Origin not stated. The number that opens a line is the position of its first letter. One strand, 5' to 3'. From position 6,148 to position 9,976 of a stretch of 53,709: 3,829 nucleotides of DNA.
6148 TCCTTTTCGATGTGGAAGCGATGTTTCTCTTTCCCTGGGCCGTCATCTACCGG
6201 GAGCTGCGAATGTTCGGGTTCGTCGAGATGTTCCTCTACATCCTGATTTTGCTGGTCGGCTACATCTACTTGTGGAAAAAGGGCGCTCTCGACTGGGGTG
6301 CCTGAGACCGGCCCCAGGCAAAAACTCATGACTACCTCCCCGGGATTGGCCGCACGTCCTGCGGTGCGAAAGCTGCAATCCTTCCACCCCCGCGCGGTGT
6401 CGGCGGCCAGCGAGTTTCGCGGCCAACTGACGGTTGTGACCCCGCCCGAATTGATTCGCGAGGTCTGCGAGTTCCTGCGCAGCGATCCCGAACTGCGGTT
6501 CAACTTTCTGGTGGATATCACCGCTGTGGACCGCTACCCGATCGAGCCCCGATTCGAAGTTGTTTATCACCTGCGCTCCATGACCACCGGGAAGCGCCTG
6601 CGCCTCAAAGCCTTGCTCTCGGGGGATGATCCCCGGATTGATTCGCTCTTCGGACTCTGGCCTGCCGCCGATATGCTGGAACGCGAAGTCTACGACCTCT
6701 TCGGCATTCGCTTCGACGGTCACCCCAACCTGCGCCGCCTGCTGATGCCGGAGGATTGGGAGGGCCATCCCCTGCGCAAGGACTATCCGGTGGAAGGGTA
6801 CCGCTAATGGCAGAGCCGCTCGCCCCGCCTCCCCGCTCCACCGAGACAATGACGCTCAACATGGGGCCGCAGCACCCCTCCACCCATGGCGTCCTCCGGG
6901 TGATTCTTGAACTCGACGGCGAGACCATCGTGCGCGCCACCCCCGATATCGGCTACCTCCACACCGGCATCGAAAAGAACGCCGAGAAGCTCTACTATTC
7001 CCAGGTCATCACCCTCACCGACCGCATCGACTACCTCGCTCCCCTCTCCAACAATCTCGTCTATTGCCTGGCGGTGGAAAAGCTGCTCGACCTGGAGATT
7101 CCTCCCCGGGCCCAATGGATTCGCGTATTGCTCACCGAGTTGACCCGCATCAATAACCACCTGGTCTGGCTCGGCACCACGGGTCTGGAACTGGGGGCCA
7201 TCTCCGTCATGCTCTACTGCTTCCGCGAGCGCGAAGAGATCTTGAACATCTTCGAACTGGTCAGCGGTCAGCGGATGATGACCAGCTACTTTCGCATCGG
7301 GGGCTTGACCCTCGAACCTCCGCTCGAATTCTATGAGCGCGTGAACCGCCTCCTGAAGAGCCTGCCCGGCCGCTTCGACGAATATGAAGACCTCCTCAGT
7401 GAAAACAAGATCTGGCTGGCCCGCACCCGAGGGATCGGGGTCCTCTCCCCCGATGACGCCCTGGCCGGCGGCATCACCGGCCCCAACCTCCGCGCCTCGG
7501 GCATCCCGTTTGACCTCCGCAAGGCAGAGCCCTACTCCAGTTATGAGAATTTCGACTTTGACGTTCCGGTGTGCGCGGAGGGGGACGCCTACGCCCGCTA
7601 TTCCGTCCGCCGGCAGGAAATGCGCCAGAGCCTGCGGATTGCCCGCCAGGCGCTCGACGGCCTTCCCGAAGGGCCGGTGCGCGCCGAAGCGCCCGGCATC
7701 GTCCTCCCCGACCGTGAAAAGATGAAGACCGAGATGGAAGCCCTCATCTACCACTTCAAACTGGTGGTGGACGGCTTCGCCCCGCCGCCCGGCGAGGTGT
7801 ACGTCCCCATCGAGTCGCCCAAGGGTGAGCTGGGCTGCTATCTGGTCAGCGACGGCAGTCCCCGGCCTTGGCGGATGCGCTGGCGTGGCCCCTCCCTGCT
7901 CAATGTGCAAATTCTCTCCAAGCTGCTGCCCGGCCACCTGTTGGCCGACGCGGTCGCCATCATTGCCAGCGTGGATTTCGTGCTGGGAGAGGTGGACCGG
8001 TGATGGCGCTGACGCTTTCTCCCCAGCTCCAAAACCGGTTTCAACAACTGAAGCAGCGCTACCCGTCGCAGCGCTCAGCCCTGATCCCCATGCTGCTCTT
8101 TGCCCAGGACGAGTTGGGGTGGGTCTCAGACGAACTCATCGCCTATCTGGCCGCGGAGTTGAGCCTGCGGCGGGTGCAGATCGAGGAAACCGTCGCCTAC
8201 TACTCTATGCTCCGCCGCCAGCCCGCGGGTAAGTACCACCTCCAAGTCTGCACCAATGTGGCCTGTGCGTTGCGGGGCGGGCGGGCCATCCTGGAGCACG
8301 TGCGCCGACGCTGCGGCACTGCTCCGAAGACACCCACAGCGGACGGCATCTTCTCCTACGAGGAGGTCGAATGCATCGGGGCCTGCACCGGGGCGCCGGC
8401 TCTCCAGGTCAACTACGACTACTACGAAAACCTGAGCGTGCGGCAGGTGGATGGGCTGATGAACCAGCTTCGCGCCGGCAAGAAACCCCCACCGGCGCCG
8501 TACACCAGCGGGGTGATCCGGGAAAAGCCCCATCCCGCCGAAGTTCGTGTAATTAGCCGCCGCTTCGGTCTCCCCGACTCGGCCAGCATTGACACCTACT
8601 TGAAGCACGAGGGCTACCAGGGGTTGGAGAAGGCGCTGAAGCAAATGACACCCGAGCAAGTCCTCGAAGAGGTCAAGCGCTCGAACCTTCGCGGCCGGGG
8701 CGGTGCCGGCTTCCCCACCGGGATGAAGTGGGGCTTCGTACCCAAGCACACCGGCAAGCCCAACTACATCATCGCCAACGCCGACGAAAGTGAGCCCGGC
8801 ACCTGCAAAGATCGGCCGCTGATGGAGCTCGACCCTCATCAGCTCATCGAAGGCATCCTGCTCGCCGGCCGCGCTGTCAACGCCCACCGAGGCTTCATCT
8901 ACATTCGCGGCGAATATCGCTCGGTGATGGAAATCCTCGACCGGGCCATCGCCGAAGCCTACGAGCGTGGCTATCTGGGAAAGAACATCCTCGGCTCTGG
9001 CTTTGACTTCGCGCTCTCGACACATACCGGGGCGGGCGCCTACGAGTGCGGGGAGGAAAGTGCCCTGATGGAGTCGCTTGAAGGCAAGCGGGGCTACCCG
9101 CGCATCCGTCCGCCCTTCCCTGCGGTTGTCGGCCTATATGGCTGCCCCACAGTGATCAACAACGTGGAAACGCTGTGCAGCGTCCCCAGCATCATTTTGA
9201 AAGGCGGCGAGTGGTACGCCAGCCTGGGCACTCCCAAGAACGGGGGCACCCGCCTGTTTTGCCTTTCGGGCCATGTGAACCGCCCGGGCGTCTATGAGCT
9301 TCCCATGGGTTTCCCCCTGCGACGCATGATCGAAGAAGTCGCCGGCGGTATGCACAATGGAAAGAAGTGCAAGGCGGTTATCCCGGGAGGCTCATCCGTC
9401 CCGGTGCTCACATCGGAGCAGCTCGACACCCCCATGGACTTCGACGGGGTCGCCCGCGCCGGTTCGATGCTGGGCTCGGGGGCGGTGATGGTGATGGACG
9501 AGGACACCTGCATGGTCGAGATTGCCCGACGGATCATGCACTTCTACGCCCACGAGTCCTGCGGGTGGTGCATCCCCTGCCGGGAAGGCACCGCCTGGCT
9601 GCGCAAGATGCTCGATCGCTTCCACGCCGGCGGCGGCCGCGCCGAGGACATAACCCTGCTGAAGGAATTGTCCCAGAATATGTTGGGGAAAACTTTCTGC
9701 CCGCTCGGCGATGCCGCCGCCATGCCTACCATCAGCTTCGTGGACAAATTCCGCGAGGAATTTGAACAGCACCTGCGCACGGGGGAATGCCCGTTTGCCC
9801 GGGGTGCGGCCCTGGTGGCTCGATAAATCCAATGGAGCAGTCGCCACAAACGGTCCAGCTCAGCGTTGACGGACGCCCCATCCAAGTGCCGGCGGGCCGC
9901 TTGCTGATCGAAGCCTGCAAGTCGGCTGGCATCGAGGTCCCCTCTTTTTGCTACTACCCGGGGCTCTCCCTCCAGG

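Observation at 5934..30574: Two paralogous NDH-1 (nuo) operons, and both precisely lack nuoB and nuoI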

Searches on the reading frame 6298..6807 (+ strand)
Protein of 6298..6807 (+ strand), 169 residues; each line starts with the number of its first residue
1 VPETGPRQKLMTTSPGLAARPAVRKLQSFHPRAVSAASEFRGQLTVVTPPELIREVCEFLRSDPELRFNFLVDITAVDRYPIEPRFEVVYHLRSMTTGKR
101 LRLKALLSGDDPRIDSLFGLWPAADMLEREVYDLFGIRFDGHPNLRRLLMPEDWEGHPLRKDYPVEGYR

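Call 3: search_protein_families(library=pfam, proteins=[window:6298-6807:+])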
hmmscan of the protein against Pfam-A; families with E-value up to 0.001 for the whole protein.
window:6298-6807:+ (169 aa): 1 family
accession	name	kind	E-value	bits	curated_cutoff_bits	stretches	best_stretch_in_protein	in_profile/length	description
PF00329.25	Complex1_30kDa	-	1.8e-49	167.8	22.5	1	47-168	2-123/124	Respiratory-chain NADH dehydrogenase, 30 Kd subunit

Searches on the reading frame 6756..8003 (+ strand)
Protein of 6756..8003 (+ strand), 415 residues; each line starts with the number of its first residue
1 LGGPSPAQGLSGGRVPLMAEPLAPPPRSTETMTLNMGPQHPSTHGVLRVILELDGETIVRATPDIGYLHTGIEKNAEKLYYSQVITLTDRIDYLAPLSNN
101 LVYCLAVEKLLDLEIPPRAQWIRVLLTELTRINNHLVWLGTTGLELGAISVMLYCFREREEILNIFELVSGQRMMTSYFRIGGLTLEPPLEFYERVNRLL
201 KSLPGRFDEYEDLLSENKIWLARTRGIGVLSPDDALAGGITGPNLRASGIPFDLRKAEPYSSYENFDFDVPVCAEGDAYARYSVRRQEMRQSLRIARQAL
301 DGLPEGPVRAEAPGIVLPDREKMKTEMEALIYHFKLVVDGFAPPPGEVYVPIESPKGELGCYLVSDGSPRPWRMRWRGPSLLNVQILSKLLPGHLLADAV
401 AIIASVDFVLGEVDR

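Call 3: search_protein_families(library=pfam, proteins=[window:6756-8003:+])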
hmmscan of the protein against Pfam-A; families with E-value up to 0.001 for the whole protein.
window:6756-8003:+ (415 aa): 1 family
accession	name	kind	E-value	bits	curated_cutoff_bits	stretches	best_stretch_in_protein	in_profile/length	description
PF00346.24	Complex1_49kDa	-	1.7e-111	372.1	24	1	146-415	2-271/271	Respiratory-chain NADH dehydrogenase, 49 Kd subunit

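Call 9: find_related_loci(query=window:6810-8003:+, collection=genome_contigs, flank=10000)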
Query window:6810-8003:+ (397 aa) in genome_contigs; peptide patterns used: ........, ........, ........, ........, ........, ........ (x = any residue, [..] = any of these).
600 stretches matched a pattern (row limit reached: there are more); 551 encode a relative of the query (tblastn E <= 1e-3); the best 80 are kept; 80 distinct loci.
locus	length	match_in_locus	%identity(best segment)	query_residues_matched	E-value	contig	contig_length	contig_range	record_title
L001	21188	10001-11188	83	2-397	0e+0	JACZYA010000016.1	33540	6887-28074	MAG: Acidobacteria bacterium isolate B25T1B10 B25T1B10_NODE518, whole genome shotgun sequence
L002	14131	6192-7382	80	1-397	0e+0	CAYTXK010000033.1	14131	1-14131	MAG TPA_asm: uncultured Acidobacteriota bacterium isolate SRP119689_co1_2 genome assembly, contig: NODE_6176_length_1413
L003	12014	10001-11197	78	3-397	0e+0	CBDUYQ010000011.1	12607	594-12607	MAG TPA_asm: uncultured bacterium isolate SRR22302374_binner12_Refined_83 genome assembly, contig: ERZ26661914.3309, who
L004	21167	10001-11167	70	10-397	0e+0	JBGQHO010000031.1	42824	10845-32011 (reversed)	MAG: Terriglobia bacterium isolate OBJ2_061818_070_70 k141_1394373_length_42824_cov_30.4948, whole genome shotgun sequen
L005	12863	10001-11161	70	12-397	0e+0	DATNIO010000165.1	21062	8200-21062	MAG TPA_asm: Verrucomicrobiia bacterium isolate SMAG_U11375 k141_847594, whole genome shotgun sequence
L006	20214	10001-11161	70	12-397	0e+0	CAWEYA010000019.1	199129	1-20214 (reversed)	MAG: uncultured Acidobacteriota bacterium isolate MFD00964.bin.1.245 genome assembly, contig: contig_40763, whole genome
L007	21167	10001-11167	70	8-396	0e+0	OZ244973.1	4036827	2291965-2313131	MAG: Terriglobia bacterium isolate 2202a82c-0bb4-4252-a2d5-8bb3d6ea53e1 genome assembly, chromosome: 1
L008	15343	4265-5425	68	12-397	0e+0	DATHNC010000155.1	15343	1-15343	MAG TPA_asm: Candidatus Saccharimonadales bacterium isolate SMAG_U12648 k141_5033781, whole genome shotgun sequence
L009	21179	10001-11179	68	4-397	0e+0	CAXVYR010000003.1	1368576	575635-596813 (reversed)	MAG: Terriglobia bacterium isolate 00cd7bbc-bff0-487f-9545-a217d18c1db4 genome assembly, contig: contig_3, whole genome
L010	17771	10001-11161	70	13-397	0e+0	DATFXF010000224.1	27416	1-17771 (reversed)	MAG TPA_asm: Candidatus Acidiferrales bacterium isolate SMAG_U9510 k141_14043317, whole genome shotgun sequence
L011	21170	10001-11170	68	8-397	0e+0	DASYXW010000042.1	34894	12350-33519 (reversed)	MAG TPA_asm: Terriglobia bacterium isolate SMAG_U6318 k141_754712, whole genome shotgun sequence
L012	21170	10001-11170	67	8-397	0e+0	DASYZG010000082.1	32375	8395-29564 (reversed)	MAG TPA_asm: Terriglobia bacterium isolate SMAG_U6356 k141_1046645, whole genome shotgun sequence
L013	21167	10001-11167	67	10-397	0e+0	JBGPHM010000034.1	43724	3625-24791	MAG: Terriglobia bacterium isolate OBJ_0618_7090110_358 k141_4871511_length_43724_cov_43.0952, whole genome shotgun sequ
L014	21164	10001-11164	69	11-397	0e+0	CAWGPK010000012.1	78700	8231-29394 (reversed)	MAG: uncultured Acidobacteriota bacterium isolate MFD04492.bin.1.120 genome assembly, contig: contig_68364, whole genome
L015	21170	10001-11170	67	8-397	0e+0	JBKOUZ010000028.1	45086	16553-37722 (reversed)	MAG: Acidobacteriota bacterium isolate GM_HAYS_MAG_00006 GM_HAYS_000000153052, whole genome shotgun sequence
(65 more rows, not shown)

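Call 28: search_solved_structures(query=window:6810-8003:+, max_evalue=1e-20)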
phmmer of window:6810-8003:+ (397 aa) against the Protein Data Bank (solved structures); distinct sequences matched with E-value up to 1e-20: 54.
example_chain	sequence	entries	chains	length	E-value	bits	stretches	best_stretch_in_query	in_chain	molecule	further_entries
2fug_4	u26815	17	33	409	6e-130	437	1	9-397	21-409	NADH-quinone oxidoreductase chain 4 | NADH-QUINONE OXIDOREDUCTASE SUBUNIT 4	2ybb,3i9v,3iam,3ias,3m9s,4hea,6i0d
8ba0_D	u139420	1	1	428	4.6e-122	411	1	5-397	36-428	Complex I-49kD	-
8b9z_D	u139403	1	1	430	4.7e-122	411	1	5-397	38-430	Complex I-49kD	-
8esw_S2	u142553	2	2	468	6.3e-122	410.6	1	5-397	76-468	Complex I-49kD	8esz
8e9g_D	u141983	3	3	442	6.7e-121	407.2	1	10-397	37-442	NADH-quinone oxidoreductase subunit D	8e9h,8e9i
7zm7_C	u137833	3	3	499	4.2e-119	401.3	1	10-397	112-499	NADH-ubiquinone oxidoreductase 49 kDa subunit-like protein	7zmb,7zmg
7v2c_Q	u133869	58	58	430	2.2e-118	398.9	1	7-397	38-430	NADH dehydrogenase [ubiquinone] iron-sulfur protein 2, mitochondrial | Complex I-49kD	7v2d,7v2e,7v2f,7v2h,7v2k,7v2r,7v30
5gpn_Z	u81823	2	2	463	2.9e-118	398.5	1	7-397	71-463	NADH dehydrogenase [ubiquinone] iron-sulfur protein 2 | NADH dehydrogenase [ubiquinone] iron-sulfur protein 2, mitochondrial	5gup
8ud1_1D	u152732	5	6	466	3e-118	398.5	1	7-397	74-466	NADH dehydrogenase [ubiquinone] iron-sulfur protein 2, mitochondrial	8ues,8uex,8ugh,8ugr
8uep_1D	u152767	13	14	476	3e-118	398.5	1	7-397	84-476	NADH dehydrogenase [ubiquinone] iron-sulfur protein 2, mitochondrial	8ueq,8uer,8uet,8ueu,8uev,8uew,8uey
9buh_C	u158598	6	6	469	3e-118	398.5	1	7-397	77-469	NADH dehydrogenase [ubiquinone] iron-sulfur protein 2, mitochondrial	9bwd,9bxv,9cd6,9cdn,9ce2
7vxu_Q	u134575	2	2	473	3.1e-118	398.4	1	7-397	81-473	NADH dehydrogenase [ubiquinone] iron-sulfur protein 2, mitochondrial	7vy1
6g2j_D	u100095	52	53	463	3.3e-118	398.3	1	10-397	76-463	NADH dehydrogenase [ubiquinone] iron-sulfur protein 2, mitochondrial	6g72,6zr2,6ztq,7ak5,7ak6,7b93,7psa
5xtd_Q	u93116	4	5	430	3.5e-118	398.3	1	7-397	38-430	NADH dehydrogenase [ubiquinone] iron-sulfur protein 2, mitochondrial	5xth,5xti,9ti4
9cwt_Q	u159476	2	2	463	4.5e-118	397.9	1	7-397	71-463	NADH dehydrogenase [ubiquinone] iron-sulfur protein 2, mitochondrial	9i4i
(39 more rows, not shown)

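Call 67: search_protein_families(library=ncbifam, proteins=[window:6810-8003:+], max_evalue=1e-10)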
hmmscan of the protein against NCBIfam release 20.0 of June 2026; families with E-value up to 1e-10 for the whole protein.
window:6810-8003:+ (397 aa): 7 families
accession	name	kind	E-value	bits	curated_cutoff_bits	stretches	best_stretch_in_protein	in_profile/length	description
TIGR01962.1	NuoD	equivalog_domain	4.5e-166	552.5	459.35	1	13-397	2-386/386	NADH dehydrogenase (quinone) subunit D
NF004739.1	PRK06075.1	equivalog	5e-162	539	360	1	14-397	1-384/384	NADH-quinone oxidoreductase subunit D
NF008974.0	PRK12322.1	equivalog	1.7e-140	468.2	522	2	11-310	4-304/366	NADH-quinone oxidoreductase subunit D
NF009808.0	PRK13292.1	equivalog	2.4e-138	462.3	1156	1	11-397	405-791/791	NADH-quinone oxidoreductase subunit B/C/D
NF008728.0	PRK11742.1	equivalog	2.3e-126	422.6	840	1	10-397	211-598/598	NADH-quinone oxidoreductase subunit C/D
NF005649.0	PRK07415.1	equivalog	6.3e-111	371.2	583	1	11-397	8-394/394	NAD(P)H-quinone oxidoreductase subunit H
NF040602.1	F420_dehyd_FpoD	exception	2.6e-103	345.9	600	1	11-397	5-372/372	F420H2 dehydrogenase subunit FpoD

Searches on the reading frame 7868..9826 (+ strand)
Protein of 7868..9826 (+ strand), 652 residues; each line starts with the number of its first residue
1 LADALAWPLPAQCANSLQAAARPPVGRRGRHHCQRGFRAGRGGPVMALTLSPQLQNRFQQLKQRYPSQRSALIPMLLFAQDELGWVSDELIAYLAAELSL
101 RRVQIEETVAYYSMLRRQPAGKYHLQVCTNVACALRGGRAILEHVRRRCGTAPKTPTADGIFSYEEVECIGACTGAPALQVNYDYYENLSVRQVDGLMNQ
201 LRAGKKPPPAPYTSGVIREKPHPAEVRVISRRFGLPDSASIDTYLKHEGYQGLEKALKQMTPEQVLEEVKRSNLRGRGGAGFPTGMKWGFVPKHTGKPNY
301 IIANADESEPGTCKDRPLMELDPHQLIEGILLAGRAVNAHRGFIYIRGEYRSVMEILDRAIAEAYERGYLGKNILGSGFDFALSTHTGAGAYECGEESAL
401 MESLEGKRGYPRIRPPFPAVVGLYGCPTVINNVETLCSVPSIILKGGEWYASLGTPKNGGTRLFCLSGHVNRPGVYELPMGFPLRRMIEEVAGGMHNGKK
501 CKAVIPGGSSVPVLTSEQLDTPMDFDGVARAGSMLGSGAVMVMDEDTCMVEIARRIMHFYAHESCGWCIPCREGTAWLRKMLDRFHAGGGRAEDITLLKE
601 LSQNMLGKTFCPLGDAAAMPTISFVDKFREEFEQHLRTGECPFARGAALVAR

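Call 3: search_protein_families(library=pfam, proteins=[window:7868-9826:+])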
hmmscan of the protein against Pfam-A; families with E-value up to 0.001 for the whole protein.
window:7868-9826:+ (652 aa): 5 families
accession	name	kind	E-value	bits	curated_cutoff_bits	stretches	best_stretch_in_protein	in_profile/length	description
PF01512.22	Complex1_51K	-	2.8e-46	157.6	31.2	1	269-440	1-149/150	Nuo51 FMN-binding domain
PF01257.25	2Fe-2S_thioredx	-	8.5e-45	152.6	24.8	1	59-201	2-144/145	Thioredoxin-like [2Fe-2S] ferredoxin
PF10589.14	NADH_4Fe-4S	-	4.4e-32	110.2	23.5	1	551-635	1-85/85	NADH-ubiquinone oxidoreductase-F iron-sulfur binding region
PF22461.2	SLBB_2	-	6.9e-10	39.3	27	1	463-526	2-66/79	SLBB domain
PF10531.15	SLBB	-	5.3e-08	33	27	1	464-512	2-53/55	SLBB domain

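Call 67: search_protein_families(library=ncbifam, proteins=[window:8000-9826:+], max_evalue=1e-10)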
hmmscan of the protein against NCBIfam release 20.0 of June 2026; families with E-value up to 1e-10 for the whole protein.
window:8000-9826:+ (608 aa): 15 families
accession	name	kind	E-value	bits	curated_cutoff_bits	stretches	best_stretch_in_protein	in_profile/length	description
TIGR01959.1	nuoF_fam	equivalog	4e-191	634.8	558.65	1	190-591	7-409/410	NADH-quinone oxidoreductase subunit NuoF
NF010120.0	PRK13596.1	equivalog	5.2e-155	516.2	389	1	210-593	32-418/433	NADH-quinone oxidoreductase subunit NuoF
NF008436.0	PRK11278.1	equivalog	1.8e-139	465.5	749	1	195-592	25-426/448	NADH-quinone oxidoreductase subunit NuoF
NF005721.0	PRK07539.1-1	equivalog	6.5e-43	147.1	308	1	7-166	27-186/292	NADH-quinone oxidoreductase subunit NuoE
TIGR01958.1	nuoE_fam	subfamily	8e-42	142.9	142.4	1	15-157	3-147/148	NADH-quinone oxidoreductase subunit NuoE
NF005725.0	PRK07539.1-5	equivalog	4e-39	134.1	220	1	7-158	18-172/174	NADH-quinone oxidoreductase subunit NuoE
NF005724.0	PRK07539.1-4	equivalog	8.7e-38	130.5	280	1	11-173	23-188/240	NADH-quinone oxidoreductase subunit NuoE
NF009040.0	PRK12373.1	equivalog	9.7e-34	117.7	514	1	18-166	27-180/400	NADH-quinone oxidoreductase subunit E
NF005722.0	PRK07539.1-2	equivalog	2e-32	112.5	141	1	4-157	3-156/157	NADH-quinone oxidoreductase subunit NuoE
NF005723.0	PRK07539.1-3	equivalog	2.3e-30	105.6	226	1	19-157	15-156/158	NADH-quinone oxidoreductase subunit NuoE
NF004638.0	PRK05988.1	equivalog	3.7e-25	88.6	198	1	10-158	10-158/159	formate dehydrogenase subunit gamma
NF005747.0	PRK07571.1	equivalog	4.7e-21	75.2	224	1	12-138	20-149/173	bidirectional hydrogenase complex protein HoxE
TIGR04481.1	PR_assoc_PrdC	equivalog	3.6e-12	45.8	490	1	216-319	70-170/425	proline reductase-associated electron transfer protein PrdC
NF003454.1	PRK05035.1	equivalog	3.7e-11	42.2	345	0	212-465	117-332/556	electron transport complex subunit RsxC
TIGR01945.1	rnfC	subfamily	5.7e-11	41.6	245.95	0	211-318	114-219/435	RnfABCDGE type electron transport complex subunit C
